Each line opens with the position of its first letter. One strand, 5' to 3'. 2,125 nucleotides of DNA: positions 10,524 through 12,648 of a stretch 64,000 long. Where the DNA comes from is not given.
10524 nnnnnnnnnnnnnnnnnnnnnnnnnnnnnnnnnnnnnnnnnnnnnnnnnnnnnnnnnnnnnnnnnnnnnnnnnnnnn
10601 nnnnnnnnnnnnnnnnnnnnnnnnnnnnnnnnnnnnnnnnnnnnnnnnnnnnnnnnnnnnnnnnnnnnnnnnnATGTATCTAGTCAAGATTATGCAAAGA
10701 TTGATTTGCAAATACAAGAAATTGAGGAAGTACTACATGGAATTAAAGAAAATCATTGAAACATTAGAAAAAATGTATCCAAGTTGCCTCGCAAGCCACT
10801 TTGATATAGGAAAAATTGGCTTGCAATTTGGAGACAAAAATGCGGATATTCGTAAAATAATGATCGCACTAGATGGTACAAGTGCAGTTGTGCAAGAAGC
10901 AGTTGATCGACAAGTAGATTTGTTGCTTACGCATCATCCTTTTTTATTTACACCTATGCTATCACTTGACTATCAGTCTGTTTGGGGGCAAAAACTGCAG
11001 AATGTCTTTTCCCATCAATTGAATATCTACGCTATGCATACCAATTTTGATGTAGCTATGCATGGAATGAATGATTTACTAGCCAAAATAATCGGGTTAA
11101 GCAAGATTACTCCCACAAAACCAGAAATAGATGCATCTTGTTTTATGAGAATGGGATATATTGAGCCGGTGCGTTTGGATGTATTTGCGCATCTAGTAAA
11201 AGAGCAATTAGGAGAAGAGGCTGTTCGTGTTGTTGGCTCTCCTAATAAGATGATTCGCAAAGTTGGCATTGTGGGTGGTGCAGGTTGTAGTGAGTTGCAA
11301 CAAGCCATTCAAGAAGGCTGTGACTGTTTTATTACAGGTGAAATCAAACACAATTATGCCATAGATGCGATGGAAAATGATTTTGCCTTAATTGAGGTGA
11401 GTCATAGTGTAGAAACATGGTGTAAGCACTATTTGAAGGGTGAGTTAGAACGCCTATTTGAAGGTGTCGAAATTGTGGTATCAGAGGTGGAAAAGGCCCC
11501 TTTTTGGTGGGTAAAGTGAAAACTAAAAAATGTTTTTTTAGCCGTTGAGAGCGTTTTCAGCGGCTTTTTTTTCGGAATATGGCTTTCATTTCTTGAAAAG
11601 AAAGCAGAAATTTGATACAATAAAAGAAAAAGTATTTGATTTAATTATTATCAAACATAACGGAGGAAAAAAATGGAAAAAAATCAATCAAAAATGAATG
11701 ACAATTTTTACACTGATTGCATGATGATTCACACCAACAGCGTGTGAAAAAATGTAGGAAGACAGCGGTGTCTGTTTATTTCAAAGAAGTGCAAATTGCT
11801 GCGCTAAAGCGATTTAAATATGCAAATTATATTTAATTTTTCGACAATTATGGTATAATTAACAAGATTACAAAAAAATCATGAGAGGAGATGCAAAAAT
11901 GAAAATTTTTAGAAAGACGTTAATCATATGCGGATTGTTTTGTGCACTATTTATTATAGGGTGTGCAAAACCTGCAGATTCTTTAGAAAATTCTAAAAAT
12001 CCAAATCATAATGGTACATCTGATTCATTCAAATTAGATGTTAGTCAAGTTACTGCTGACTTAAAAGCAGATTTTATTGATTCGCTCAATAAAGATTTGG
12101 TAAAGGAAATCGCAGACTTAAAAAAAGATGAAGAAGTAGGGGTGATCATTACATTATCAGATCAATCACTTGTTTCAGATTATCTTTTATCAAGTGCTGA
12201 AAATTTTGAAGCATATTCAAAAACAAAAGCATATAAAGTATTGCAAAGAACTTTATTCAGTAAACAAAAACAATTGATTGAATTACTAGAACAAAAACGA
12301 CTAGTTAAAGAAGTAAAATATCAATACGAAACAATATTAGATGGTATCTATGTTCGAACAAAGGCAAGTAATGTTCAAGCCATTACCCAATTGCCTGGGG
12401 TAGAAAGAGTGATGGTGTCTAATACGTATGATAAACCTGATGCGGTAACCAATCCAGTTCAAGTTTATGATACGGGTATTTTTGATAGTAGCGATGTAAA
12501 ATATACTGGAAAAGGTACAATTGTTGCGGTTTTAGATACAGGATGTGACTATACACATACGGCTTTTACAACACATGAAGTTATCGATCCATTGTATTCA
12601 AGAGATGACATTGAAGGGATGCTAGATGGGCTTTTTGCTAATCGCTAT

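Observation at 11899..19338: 2,485-aa chimeric surface protein anchored at both termini: lipobox, S8 protease with PA insert, Big_2, long BspA-type LRR array, PT-rich linker, C-terminal TM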

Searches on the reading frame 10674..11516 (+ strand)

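Call 10: search_protein_families(library=pfam, proteins=[window:10674-11516:+], max_evalue=0.001)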
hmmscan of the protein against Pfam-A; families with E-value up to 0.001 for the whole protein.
window:10674-11516:+ (281 aa): 1 family
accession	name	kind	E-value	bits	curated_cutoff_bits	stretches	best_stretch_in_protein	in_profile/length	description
PF01784.24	DUF34_NIF3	-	3.1e-68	230.6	23.4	1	22-276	1-256/256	Duf34/NIF3 (NGG1p interacting factor 3)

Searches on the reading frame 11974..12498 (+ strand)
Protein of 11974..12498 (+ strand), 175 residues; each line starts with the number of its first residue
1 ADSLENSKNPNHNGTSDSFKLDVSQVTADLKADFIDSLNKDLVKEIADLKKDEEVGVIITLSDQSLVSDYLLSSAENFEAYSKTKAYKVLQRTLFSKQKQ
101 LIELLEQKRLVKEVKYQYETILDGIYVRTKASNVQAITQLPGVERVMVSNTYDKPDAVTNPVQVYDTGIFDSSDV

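Call 38: search_protein_families(library=pfam, proteins=[window:11974-12498:+], max_evalue=5)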
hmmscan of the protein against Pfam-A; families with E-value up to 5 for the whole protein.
window:11974-12498:+ (175 aa): 2 families
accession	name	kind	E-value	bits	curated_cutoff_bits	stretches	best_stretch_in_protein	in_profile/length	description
PF05922.21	Inhibitor_I9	-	0.0035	18.4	21.2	1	58-152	3-79/82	Peptidase inhibitor I9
PF24012.1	DUF7326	-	0.13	13.1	27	1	23-59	32-67/76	Family of unknown function (DUF7326)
